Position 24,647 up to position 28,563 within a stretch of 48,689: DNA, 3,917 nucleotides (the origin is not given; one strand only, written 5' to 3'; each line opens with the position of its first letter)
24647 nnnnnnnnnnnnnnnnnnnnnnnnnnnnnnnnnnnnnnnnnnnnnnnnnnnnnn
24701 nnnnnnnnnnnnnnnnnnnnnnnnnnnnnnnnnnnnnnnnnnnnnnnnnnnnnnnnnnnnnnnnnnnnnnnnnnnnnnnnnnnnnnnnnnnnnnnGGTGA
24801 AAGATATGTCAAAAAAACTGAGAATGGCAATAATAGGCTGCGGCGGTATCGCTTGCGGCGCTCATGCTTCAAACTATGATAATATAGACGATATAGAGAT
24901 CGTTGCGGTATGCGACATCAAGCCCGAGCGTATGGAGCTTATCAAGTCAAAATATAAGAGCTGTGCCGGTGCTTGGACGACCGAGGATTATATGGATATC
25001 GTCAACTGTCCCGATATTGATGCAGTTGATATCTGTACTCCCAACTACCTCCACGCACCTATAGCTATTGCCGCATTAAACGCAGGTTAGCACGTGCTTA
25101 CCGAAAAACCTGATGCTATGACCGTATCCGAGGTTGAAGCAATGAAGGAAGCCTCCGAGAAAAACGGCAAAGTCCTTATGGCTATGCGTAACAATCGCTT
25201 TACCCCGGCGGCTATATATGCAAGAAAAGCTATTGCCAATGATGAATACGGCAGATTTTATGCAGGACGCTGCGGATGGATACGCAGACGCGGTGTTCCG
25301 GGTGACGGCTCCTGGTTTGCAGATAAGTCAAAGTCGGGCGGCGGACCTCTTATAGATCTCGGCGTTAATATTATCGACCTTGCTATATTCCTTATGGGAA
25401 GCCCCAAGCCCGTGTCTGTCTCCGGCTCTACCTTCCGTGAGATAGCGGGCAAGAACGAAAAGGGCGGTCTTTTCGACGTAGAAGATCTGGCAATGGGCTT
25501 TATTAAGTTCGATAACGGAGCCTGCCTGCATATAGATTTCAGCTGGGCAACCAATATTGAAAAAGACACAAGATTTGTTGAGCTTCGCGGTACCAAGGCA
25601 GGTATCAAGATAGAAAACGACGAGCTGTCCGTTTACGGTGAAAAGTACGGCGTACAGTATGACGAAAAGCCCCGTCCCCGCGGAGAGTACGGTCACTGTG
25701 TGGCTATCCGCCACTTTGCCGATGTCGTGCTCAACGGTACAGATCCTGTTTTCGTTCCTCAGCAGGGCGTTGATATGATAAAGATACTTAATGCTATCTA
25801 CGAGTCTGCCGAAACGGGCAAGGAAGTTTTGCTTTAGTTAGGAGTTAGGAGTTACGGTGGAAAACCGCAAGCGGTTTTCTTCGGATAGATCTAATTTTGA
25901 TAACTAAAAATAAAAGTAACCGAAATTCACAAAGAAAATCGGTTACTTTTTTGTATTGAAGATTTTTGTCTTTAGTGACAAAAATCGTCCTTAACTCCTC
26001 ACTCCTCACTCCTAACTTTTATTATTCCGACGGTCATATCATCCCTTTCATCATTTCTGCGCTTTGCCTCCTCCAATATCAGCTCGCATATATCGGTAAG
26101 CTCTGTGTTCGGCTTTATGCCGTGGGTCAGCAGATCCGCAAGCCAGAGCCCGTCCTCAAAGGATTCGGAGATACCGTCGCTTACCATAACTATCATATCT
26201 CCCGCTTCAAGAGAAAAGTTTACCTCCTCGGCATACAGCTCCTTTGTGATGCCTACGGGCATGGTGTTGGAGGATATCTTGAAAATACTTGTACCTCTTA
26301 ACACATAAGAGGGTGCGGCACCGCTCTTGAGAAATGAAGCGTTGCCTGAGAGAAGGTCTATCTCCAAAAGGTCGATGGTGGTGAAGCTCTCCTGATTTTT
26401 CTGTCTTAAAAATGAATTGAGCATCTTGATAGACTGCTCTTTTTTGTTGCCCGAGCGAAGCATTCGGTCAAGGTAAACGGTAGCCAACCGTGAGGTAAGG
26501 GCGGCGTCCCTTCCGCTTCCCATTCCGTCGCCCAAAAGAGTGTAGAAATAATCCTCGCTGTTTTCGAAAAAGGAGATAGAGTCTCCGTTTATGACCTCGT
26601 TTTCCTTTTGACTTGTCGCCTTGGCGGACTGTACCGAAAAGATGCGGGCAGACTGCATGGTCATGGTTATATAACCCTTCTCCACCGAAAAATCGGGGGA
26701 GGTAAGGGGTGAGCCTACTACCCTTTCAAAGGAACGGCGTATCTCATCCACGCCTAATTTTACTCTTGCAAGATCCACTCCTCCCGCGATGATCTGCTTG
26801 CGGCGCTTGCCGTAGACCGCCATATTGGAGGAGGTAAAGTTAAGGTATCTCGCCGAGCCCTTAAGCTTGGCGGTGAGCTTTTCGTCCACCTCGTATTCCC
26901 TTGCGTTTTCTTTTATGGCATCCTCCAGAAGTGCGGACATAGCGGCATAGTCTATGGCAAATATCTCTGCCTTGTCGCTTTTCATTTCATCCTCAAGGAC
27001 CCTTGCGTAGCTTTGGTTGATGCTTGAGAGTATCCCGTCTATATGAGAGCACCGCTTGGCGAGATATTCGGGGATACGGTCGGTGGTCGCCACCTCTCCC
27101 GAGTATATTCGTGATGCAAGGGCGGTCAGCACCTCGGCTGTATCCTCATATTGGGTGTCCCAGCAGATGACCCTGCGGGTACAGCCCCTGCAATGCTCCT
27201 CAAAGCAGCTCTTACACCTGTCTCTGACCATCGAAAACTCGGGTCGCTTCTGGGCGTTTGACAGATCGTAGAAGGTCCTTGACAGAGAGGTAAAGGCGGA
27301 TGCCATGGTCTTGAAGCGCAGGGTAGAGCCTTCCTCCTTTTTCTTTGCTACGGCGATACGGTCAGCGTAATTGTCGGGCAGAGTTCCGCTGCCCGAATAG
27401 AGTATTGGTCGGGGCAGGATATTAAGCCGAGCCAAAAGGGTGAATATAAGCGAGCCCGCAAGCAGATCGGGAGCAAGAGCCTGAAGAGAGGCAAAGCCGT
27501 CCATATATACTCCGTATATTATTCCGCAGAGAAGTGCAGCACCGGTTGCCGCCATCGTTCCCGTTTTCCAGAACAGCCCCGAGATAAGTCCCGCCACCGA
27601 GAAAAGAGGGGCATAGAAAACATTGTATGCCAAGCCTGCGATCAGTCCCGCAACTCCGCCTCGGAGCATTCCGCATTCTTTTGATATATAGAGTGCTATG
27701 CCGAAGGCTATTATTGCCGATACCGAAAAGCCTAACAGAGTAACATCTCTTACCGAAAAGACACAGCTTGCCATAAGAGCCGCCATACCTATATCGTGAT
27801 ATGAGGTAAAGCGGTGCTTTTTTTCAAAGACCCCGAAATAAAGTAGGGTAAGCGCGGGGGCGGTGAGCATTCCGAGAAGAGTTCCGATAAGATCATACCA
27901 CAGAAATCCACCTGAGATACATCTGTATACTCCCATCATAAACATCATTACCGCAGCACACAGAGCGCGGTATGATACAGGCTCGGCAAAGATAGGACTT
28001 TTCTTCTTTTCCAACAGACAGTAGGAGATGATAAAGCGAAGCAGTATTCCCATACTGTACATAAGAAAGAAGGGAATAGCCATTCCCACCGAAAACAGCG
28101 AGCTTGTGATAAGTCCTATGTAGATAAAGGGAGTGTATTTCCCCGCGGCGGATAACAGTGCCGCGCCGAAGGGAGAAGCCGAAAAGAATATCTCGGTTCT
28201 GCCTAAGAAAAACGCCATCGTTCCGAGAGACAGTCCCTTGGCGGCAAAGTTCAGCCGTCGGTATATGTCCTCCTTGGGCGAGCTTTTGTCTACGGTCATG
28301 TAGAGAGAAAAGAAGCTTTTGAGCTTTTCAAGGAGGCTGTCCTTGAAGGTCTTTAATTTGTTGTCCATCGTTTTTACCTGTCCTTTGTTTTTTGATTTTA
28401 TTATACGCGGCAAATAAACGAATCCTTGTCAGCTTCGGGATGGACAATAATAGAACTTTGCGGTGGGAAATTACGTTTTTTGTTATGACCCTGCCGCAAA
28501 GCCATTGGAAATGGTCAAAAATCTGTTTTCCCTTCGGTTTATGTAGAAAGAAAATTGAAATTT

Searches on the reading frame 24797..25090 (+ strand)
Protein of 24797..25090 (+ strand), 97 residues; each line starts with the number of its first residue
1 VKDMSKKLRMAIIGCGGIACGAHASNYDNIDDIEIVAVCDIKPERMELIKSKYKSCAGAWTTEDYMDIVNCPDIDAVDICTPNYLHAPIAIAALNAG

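Call 12: search_protein_families(library=pfam, proteins=[window:24797-25090:+])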
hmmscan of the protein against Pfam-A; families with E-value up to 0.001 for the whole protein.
window:24797-25090:+ (97 aa): 1 family
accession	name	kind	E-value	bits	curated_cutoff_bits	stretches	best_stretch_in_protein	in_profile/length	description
PF01408.29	GFO_IDH_MocA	-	1.3e-13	52.1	24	1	8-97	1-86/120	Oxidoreductase family, NAD-binding Rossmann fold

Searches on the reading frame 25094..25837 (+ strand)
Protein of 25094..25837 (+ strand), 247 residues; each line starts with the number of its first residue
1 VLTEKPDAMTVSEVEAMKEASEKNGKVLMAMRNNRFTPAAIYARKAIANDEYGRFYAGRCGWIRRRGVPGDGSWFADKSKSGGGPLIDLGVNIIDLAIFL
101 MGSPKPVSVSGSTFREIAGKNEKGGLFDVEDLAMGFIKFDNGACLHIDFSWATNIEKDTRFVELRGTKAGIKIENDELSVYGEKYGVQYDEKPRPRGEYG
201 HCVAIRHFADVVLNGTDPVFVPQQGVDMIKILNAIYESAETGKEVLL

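Call 12: search_protein_families(library=pfam, proteins=[window:25094-25837:+])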
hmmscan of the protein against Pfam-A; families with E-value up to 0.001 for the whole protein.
window:25094-25837:+ (247 aa): 2 families
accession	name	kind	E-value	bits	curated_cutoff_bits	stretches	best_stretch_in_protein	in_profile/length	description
PF22725.1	GFO_IDH_MocA_C3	-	3.9e-21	75.8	27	1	43-171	4-123/124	GFO/IDH/MocA C-terminal domain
PF02894.22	GFO_IDH_MocA_C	-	4.1e-19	69.7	22.9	1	44-245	1-216/218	Oxidoreductase family, C-terminal alpha/beta domain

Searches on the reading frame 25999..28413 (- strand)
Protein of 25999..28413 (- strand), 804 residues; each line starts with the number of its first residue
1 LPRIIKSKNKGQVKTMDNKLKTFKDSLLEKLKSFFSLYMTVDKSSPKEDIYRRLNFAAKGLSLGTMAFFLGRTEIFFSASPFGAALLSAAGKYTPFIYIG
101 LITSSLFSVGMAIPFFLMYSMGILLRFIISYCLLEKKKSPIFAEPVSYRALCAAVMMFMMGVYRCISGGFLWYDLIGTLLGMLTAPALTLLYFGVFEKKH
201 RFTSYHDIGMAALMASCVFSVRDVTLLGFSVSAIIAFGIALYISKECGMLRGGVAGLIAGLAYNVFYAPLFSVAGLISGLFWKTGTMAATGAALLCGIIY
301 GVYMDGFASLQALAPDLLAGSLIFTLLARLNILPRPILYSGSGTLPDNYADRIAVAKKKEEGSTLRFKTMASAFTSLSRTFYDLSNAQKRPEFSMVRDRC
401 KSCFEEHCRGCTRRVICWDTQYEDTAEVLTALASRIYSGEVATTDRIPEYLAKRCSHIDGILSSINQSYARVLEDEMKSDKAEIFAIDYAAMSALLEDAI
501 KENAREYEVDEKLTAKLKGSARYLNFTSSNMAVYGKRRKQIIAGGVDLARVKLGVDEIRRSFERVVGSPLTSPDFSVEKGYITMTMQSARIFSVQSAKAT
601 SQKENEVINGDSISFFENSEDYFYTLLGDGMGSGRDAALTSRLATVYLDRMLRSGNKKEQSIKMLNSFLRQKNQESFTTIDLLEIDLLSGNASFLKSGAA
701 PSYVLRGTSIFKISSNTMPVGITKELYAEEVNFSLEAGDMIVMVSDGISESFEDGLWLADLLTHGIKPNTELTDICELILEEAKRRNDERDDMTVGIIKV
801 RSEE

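Call 12: search_protein_families(library=pfam, proteins=[window:25999-28413:-])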
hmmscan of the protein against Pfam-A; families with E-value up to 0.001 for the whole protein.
window:25999-28413:- (804 aa): 2 families
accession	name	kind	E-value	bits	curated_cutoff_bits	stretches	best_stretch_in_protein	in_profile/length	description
PF07228.17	SpoIIE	-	2.2e-31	109.7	25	1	620-800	2-191/192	Stage II sporulation protein E (SpoIIE)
PF19732.4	SpoIIE_N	-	5.1e-25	88.5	27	1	54-506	35-498/605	Stage II sporulation protein E N-terminal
